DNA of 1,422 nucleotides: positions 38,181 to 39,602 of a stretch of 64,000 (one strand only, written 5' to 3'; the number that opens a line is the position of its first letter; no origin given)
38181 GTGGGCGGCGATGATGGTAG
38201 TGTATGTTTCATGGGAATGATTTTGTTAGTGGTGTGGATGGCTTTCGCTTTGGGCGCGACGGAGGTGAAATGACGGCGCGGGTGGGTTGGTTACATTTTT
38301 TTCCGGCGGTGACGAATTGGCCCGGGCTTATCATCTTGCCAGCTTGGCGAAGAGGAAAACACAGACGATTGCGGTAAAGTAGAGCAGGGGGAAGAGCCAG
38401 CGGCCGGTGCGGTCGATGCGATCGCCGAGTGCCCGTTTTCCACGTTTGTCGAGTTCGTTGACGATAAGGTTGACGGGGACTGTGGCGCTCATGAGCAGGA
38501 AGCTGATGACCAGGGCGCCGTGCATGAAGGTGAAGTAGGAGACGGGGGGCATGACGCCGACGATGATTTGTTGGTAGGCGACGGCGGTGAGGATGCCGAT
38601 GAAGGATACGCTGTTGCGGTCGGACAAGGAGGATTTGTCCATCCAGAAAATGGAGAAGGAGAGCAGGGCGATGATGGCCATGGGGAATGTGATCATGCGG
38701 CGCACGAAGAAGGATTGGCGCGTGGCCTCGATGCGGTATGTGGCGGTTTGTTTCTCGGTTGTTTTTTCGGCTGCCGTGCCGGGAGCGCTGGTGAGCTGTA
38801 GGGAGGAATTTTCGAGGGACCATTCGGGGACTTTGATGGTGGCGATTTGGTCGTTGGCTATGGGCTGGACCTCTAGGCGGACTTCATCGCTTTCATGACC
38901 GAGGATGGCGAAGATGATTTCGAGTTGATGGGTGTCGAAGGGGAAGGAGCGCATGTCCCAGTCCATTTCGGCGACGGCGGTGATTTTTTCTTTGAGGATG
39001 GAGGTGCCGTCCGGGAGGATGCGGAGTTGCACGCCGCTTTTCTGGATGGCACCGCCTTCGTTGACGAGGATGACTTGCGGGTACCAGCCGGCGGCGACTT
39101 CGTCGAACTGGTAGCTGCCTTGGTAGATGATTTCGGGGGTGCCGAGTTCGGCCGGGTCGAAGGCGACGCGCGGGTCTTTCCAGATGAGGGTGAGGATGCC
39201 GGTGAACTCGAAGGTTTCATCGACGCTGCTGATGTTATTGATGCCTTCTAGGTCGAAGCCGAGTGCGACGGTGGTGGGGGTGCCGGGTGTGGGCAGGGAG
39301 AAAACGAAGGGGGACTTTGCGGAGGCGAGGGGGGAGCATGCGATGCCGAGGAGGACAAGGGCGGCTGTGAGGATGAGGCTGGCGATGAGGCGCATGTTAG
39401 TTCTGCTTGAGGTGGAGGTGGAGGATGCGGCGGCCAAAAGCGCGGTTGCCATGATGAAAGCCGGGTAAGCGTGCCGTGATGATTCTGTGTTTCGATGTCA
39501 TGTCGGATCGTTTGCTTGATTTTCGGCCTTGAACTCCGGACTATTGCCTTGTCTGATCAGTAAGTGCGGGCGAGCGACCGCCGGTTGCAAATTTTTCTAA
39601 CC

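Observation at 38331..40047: Prokaryotic pentameric ligand-gated ion channel adjacent to a secreted two-EF-hand calcium-binding protein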

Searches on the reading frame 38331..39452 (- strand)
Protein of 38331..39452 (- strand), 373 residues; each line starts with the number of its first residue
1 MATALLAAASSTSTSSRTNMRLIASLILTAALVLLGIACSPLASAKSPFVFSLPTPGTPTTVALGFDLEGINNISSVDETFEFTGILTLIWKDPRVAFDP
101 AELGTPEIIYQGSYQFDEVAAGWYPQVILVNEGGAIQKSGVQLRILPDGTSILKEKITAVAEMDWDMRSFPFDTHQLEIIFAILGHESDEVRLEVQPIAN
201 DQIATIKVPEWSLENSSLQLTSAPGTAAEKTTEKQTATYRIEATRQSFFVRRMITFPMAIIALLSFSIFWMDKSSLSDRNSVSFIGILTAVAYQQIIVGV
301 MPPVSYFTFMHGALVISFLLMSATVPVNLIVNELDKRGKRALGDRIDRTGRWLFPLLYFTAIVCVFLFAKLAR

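Call 3: search_protein_families(library=pfam, proteins=[window:38331-39452:-], max_evalue=0.01)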
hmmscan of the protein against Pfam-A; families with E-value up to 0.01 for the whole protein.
window:38331-39452:- (373 aa): 1 family
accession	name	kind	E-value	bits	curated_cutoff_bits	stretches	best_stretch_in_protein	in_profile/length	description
PF02931.28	Neur_chan_LBD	-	1.7e-16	60.8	26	1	56-239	22-202/216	Neurotransmitter-gated ion-channel ligand binding domain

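Call 5: find_homologous_proteins(query=window:38331-39395:-)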
Query window:38331-39395:- (354 aa): 390 proteins with E <= 0.001 among 8000 candidates; the best 120 are listed.
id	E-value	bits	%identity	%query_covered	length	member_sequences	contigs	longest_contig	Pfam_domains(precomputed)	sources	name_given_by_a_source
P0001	6.6e-229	777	100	100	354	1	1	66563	PF02931.29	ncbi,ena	-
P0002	1.4e-172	592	83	90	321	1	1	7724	PF02931.29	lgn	-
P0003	1.3e-161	556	73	93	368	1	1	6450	PF02931.29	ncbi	-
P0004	5.7e-155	534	67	99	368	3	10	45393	PF02931.29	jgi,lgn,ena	-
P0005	8.9e-150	517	70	93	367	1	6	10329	PF02931.29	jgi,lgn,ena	-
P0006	2.5e-140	486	65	99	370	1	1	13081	PF02931.29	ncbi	-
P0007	1.4e-135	470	59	99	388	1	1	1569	PF02931.29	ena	-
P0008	6.8e-119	415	60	92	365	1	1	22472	PF02931.29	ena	-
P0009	1.4e-118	414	56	97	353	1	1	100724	PF02932.22,PF02931.29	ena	-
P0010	5.3e-115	402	59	91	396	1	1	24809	PF02932.22,PF02931.29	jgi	jgi:hypothetical protein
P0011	5.4e-115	402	58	90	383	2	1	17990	PF02932.22,PF02931.29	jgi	jgi:hypothetical protein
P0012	3.5e-114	400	55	92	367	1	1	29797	PF02932.22,PF02931.29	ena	-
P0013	1.0e-111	392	59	88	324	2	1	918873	PF02931.29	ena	-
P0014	7.3e-110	386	56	92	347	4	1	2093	PF02931.29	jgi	jgi:hypothetical protein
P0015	1.1e-106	375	53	97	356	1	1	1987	PF02932.22,PF02931.29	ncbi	ncbi:MAG: hypothetical protein AAFX85_14420 [Pseudomonadota bacterium]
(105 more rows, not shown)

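Call 7: find_encoding_contigs(protein=P0002, flank=6000, max_places=3)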
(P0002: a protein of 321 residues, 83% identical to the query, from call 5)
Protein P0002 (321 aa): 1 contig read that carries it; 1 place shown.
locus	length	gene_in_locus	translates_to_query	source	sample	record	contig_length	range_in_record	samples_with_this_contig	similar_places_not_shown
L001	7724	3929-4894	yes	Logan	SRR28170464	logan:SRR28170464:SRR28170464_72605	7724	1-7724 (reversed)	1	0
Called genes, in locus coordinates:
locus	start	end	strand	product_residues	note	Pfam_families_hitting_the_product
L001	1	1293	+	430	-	?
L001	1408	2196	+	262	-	PF00756:Esterase (weak), PF00326:Peptidase_S9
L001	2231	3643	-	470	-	PF00884:Sulfatase, PF01663:Phosphodiest, PF16347:SGSH_C, PF14707:Sulfatase_C (faint)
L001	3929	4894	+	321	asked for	PF02931:Neur_chan_LBD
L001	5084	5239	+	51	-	-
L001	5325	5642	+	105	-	PF23564:EF-hand_FSTL1 (weak), PF13499:EF-hand_7 (weak), PF00036:EF-hand_1 (faint), PF13405:EF-hand_6 (faint)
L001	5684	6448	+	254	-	PF14366:DUF4410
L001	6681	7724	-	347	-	?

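Call 8: find_encoding_contigs(protein=P0004, flank=6000, max_places=3)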
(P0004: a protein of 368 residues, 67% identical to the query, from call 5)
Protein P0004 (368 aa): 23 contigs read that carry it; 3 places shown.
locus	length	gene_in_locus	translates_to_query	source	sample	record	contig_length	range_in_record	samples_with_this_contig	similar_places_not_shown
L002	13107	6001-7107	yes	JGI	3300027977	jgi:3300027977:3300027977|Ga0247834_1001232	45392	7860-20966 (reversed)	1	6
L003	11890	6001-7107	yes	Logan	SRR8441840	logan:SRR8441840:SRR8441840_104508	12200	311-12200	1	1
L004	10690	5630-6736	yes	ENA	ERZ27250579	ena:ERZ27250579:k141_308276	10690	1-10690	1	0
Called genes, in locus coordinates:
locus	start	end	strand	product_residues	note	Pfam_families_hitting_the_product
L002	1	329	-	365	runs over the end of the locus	PF13405:EF-hand_6 (faint), PF13499:EF-hand_7 (faint), PF00144:Beta-lactamase, PF02321:OEP (weak), PF00036:EF-hand_1 (faint), PF13202:EF-hand_5 (faint)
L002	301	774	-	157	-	-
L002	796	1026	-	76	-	-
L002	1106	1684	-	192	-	PF04542:Sigma70_r2, PF08281:Sigma70_r4_2, PF04545:Sigma70_r4 (weak)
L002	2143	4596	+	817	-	-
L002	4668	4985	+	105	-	PF23564:EF-hand_FSTL1 (weak), PF13499:EF-hand_7 (weak), PF00036:EF-hand_1 (faint), PF13405:EF-hand_6 (faint), PF13202:EF-hand_5 (faint)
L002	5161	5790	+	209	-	PF14366:DUF4410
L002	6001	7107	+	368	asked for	PF02931:Neur_chan_LBD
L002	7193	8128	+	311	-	-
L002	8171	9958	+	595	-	PF00884:Sulfatase, PF16347:SGSH_C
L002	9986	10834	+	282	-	PF01965:DJ-1_PfpI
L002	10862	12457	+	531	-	PF00561:Abhydrolase_1 (weak), PF07819:PGAP1 (faint), PF12697:Abhydrolase_6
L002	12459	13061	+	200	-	PF16347:SGSH_C (faint)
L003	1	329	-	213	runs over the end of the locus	?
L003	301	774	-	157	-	-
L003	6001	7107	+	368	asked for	PF02931:Neur_chan_LBD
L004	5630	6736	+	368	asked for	PF02931:Neur_chan_LBD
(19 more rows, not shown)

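Call 9: find_encoding_contigs(protein=P0003, flank=6000, max_places=3)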
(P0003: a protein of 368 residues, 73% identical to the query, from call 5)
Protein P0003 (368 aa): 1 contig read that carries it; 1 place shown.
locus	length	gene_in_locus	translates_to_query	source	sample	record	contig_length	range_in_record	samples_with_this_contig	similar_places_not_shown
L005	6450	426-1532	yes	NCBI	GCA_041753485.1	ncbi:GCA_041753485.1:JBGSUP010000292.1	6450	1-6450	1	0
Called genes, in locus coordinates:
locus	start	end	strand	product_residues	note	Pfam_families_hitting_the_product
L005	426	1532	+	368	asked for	PF02931:Neur_chan_LBD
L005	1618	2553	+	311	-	-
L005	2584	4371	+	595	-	PF00884:Sulfatase, PF16347:SGSH_C (weak)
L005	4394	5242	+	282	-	PF01965:DJ-1_PfpI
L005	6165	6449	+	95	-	?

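Call 12: find_related_loci(query=A1, collection=genome_contigs, flank=10000)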
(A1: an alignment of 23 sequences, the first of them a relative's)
Query A1 (354 aa) in genome_contigs; peptide patterns used: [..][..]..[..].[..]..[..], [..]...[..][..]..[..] (x = any residue, [..] = any of these).
220 stretches matched a pattern; 180 encode a relative of the query (tblastn E <= 1e-3); the best 80 are kept; 80 distinct loci.
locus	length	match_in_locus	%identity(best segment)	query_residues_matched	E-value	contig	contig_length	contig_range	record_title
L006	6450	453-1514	69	3-352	2e-169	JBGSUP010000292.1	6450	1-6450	MAG: Akkermansiaceae bacterium isolate JTS-AC435 k141_2044536, whole genome shotgun sequence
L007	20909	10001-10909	53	47-348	2e-110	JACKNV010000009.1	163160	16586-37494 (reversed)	MAG: Pseudomonadales bacterium isolate HK-STAS-PROT-153 HK-STAS-PROT-153_9, whole genome shotgun sequence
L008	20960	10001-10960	50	19-348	1e-104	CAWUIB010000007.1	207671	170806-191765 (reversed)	MAG: uncultured Chromatiales bacterium isolate SRR17458646_binner123_14_1705322957 genome assembly, contig: ERZ21854007.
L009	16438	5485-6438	51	27-343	7e-105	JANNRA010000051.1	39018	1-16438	MAG: bacterium isolate SOY_31_metabat_388 SOY_31_k141_1936821, whole genome shotgun sequence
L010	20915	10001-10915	52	32-340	2e-103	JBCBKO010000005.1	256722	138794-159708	MAG: Pseudomonadota bacterium isolate J06627_26 NODE_5_length_256722_cov_24.105379, whole genome shotgun sequence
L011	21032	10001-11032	50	1-343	1e-102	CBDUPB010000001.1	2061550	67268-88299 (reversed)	MAG TPA_asm: uncultured Phycisphaeraceae bacterium isolate SRR22808131_binner123_Refined_99 genome assembly, contig: ERZ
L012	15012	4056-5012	50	35-352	1e-102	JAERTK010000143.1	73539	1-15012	MAG: Desulfobacteraceae bacterium isolate BH30 c_000000003688, whole genome shotgun sequence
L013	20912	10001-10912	51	32-339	1e-102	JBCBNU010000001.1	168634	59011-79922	MAG: Pseudomonadota bacterium isolate J06632_15 NODE_1_length_168634_cov_12.368516, whole genome shotgun sequence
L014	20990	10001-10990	49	22-350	1e-102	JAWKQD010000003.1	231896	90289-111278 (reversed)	MAG: Thermodesulfobacteriota bacterium isolate AC1.124 AC1.124.fa-3, whole genome shotgun sequence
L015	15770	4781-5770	48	22-350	1e-101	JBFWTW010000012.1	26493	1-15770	MAG: Candidatus Dadabacteria bacterium isolate CA_2019_TPBF_56 NODE_9221_length_26493_cov_4.904764_TPBF, whole genome sh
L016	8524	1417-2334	51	35-339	1e-101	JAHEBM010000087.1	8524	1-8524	MAG: Haliea sp. isolate Ww141 NODE_21187_length_8524_cov_6.024158, whole genome shotgun sequence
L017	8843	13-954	52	40-352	2e-101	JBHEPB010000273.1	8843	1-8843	MAG: Candidatus Binatia bacterium isolate S6_bin.61.orig S6_k141_1482404, whole genome shotgun sequence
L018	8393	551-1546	48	22-352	1e-100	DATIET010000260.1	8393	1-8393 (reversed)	MAG TPA_asm: Thermodesulfobacteriota bacterium isolate SMAG_U16376 k141_405143, whole genome shotgun sequence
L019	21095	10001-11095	46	2-352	6e-100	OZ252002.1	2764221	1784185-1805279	MAG: Gammaproteobacteria bacterium isolate d484a861-56e0-41a6-afea-df8291d130ef genome assembly, chromosome: 1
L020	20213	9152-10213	46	4-340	3e-100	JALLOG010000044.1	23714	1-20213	Desulfobacterota bacterium AH_259_B03_O07 NODE_44_length_23714_cov_194.396, whole genome shotgun sequence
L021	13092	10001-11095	44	4-352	4e-100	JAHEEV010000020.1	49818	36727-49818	MAG: Halieaceae bacterium isolate Ww294 NODE_879_length_49818_cov_20.804978, whole genome shotgun sequence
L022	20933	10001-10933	50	35-345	8e-100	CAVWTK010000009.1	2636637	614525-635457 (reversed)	MAG: uncultured bacterium isolate MFD05442.bin.2.281 genome assembly, contig: contig_9973, whole genome shotgun sequence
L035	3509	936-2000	44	7-352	2e-96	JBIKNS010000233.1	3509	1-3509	MAG: Phycisphaerales bacterium isolate ME2014-10-05_3300035664_group5_bin91 Rohwer_bin1607_scaffold_27982_c1, whole geno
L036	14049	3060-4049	47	27-352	2e-95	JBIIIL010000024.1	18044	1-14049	MAG: Phycisphaerales bacterium isolate ME2001-09-10pf_3300042914_group1_bin105 Rohwer_bin1606_scaffold_2568_c1, whole ge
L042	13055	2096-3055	46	36-354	1e-93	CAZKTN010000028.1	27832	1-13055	MAG TPA_asm: uncultured Isosphaeraceae bacterium isolate SRP319275_co3_206 genome assembly, contig: NODE_1993_length_278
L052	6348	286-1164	46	47-339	3e-92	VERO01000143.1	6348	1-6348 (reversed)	MAG: Phycisphaerales bacterium isolate ZLKRG44 NODE_14884_length_6348_cov_2.769330, whole genome shotgun sequence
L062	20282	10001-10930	46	28-339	4e-90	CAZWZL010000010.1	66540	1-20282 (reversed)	MAG TPA_asm: uncultured Phycisphaeraceae bacterium isolate SRP287453_co1_342 genome assembly, contig: NODE_601_length_66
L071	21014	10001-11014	45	21-352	4e-89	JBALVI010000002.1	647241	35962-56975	MAG: Halioglobus sp. isolate 5NakV-04 NODE_9_length_647241_cov_83.088842, whole genome shotgun sequence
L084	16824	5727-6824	41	2-352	6e-87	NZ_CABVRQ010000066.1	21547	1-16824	MAG: uncultured Nitrospira sp. isolate Nitrospira sp. RBC003, whole genome shotgun sequence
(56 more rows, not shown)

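Call 18: search_solved_structures(query=window:38331-39395:-, max_evalue=0.001, show_alignments=2)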
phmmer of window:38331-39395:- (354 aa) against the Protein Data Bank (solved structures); distinct sequences matched with E-value up to 0.001: 224 (the best 60 are shown).
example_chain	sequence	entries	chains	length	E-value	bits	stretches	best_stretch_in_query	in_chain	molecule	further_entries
3tlw_A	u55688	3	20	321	1.5e-23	86.9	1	35-349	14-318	Glr4197 protein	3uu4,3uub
5hcm_A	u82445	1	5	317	2.4e-23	86.2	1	35-349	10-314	Proton-gated ion channel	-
6hz3_A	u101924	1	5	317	2.4e-23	86.2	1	35-349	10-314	Proton-gated ion channel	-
6hyw_A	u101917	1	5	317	2.5e-23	86.2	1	35-349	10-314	Proton-gated ion channel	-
2xq9_A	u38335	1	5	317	3e-23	85.9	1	35-349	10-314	GLR4197 PROTEIN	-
3uu3_A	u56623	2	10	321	3.1e-23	85.9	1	35-349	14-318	Glr4197 protein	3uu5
6f0n_A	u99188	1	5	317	3.1e-23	85.9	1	35-349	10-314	Proton-gated ion channel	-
6f0i_A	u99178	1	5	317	3.3e-23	85.8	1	35-349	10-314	Proton-gated ion channel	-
4ilc_A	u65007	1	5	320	3.4e-23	85.7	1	35-349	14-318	Proton-gated ion channel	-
5v6n_C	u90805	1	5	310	3.5e-23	85.7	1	36-349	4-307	Proton-gated ion channel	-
3tls_A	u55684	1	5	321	3.5e-23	85.7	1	35-349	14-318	Glr4197 protein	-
6f0z_A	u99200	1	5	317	3.9e-23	85.5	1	35-349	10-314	Proton-gated ion channel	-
3tlt_A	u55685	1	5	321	4.3e-23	85.4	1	35-349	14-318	Glr4197 protein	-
6f10_A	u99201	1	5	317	4.4e-23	85.4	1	35-349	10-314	Proton-gated ion channel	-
4lmj_E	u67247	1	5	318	4.5e-23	85.3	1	35-349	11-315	Proton-gated ion channel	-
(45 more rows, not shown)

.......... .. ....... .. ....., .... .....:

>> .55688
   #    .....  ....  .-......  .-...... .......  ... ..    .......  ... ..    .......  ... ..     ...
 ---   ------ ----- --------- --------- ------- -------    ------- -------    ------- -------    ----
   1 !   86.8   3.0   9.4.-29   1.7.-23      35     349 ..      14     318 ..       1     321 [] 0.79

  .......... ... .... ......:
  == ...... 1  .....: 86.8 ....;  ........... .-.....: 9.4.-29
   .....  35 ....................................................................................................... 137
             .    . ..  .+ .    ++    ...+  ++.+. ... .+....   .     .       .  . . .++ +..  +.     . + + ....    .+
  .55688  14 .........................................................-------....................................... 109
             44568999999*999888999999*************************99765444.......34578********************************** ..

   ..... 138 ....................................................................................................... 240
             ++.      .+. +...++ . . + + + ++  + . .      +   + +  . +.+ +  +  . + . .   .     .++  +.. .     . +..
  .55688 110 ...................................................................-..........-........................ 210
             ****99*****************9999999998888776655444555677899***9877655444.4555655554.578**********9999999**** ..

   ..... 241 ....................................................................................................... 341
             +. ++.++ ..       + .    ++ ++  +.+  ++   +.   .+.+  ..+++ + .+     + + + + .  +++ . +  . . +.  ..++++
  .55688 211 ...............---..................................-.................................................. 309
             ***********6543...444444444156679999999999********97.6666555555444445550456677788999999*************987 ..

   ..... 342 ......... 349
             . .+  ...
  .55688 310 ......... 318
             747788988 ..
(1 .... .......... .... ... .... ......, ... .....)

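Call 23: search_protein_families(library=ncbifam, proteins=[window:38331-39395:-], max_evalue=0.001)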
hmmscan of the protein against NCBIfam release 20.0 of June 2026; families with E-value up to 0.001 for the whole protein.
window:38331-39395:- (354 aa): 2 families
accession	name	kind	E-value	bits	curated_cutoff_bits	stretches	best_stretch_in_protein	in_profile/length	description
NF033918.0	LGIC_1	subfamily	1.5e-67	228.1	500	1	45-337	5-304/305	ligand-gated ion channel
TIGR00860.1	LIC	subfamily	1.3e-20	73.5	280.2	1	38-318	55-333/462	cation transporter family protein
